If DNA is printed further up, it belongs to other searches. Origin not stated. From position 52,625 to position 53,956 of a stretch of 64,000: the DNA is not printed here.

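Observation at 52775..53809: Minimal cytoplasmic GH84 (O-GlcNAcase-like) enzyme appended to the hemA-prfA-prmC operon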

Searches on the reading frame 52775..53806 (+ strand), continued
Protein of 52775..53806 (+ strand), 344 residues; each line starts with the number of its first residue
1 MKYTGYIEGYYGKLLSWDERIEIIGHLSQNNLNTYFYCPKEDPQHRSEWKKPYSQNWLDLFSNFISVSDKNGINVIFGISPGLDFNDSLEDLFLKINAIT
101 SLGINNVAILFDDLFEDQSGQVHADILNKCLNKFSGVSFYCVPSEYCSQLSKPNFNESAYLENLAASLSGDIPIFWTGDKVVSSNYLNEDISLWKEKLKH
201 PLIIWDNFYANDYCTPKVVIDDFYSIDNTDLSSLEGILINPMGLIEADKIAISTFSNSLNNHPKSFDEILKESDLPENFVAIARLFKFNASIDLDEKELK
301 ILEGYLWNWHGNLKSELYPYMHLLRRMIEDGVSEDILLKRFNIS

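Call 72: search_solved_structures(query=P0232, max_evalue=1e-30, show_alignments=0)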
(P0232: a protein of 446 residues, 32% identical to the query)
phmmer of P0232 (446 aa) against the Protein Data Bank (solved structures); distinct sequences matched with E-value up to 1e-30: 36.
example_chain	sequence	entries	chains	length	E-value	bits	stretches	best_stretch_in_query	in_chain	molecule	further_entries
9ba8_A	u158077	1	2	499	6.1e-118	397.5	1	3-301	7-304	Protein O-GlcNAcase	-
11lh_A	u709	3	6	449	8.5e-117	393.7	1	4-438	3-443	Protein O-GlcNAcase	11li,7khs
2xsa_A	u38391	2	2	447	1.7e-116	392.7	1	5-438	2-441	HYALURONOGLUCOSAMINIDASE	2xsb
9ba9_A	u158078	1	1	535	5.4e-114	384.5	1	3-280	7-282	Protein O-GlcNAcase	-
5tke_A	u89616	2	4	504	1.7e-113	382.9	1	3-280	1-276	O-GlcNAcase: chimera construct | Protein O-GlcNAcase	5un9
5m7r_A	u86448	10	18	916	7.5e-113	380.7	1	3-280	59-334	Protein O-GlcNAcase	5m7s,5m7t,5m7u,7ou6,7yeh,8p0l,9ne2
9qen_A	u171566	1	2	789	7.8e-113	380.6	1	3-280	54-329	Protein O-GlcNAcase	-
5un8_A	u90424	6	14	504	8.3e-113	380.6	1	3-280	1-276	Protein O-GlcNAcase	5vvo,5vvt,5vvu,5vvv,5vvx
6hki_A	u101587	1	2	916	9.3e-113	380.4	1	3-280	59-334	Protein O-GlcNAcase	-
9qep_A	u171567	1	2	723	8.3e-100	337.7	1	3-300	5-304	O-GlcNAcase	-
5uhk_A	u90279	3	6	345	4.7e-95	322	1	3-280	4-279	O-GlcNAcase TIM-barrel domain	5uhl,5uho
5uhp_A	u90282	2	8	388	7e-95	321.5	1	3-280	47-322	O-GlcNAcase TIM-barrel domain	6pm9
11lj_A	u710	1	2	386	7.1e-95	321.4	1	3-280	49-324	Protein O-GlcNAcase N-Terminal Fragment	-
5diy_A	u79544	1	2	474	7e-60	206.1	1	7-294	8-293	Hyaluronidase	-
2j4g_A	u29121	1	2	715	3.6e-38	134.5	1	7-280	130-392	HYALURONOGLUCOSAMINIDASE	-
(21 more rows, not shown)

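Call 73: search_solved_structures(query=P0250, max_evalue=1e-30, show_alignments=0)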
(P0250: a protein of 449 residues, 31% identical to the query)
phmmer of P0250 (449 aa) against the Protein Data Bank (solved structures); distinct sequences matched with E-value up to 1e-30: 36.
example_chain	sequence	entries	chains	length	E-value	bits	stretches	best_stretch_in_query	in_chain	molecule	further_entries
5diy_A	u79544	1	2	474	2.8e-112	379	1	4-443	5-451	Hyaluronidase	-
9ba8_A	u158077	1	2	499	1.5e-48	168.9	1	5-287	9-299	Protein O-GlcNAcase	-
5uhk_A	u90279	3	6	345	9.4e-47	163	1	5-279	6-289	O-GlcNAcase TIM-barrel domain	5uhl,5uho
11lj_A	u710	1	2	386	1.4e-46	162.5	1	5-279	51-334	Protein O-GlcNAcase N-Terminal Fragment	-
5uhp_A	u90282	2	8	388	1.4e-46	162.5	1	5-279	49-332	O-GlcNAcase TIM-barrel domain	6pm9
9qep_A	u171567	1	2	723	1.4e-46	162.4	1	5-268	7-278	O-GlcNAcase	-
5tke_A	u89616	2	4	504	2.7e-46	161.5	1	5-279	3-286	O-GlcNAcase: chimera construct | Protein O-GlcNAcase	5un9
9ba9_A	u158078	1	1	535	3.2e-46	161.3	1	5-279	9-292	Protein O-GlcNAcase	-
9qen_A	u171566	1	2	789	8.1e-46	159.9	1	5-279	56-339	Protein O-GlcNAcase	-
5m7r_A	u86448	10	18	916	1.1e-45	159.5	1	5-278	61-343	Protein O-GlcNAcase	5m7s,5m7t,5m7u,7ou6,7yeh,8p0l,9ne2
6hki_A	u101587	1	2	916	1.1e-45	159.5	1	5-278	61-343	Protein O-GlcNAcase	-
6pv5_A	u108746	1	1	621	1.2e-45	159.3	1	3-422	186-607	Putative O-GlcNAcase nagJ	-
5un8_A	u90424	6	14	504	1.4e-45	159.2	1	5-279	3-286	Protein O-GlcNAcase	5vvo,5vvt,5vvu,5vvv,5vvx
11lh_A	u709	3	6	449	3.7e-44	154.4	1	5-277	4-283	Protein O-GlcNAcase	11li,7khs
2xsa_A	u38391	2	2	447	4.7e-44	154.1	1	5-277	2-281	HYALURONOGLUCOSAMINIDASE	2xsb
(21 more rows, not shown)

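Call 74: find_encoding_contigs(protein=P0232, flank=10000, max_places=3)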
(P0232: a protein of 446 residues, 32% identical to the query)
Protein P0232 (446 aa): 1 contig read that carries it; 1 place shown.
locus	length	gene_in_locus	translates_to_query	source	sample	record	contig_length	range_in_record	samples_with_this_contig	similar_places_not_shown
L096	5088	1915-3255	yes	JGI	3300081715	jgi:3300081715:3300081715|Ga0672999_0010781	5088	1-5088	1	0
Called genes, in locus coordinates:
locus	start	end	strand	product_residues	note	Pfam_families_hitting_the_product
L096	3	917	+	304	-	?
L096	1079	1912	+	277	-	PF00528:BPD_transp_1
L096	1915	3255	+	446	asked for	PF07555:NAGidase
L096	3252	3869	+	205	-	PF00583:Acetyltransf_1, PF13508:Acetyltransf_7 (weak)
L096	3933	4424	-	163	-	PF13407:Peripla_BP_4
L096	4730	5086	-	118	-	?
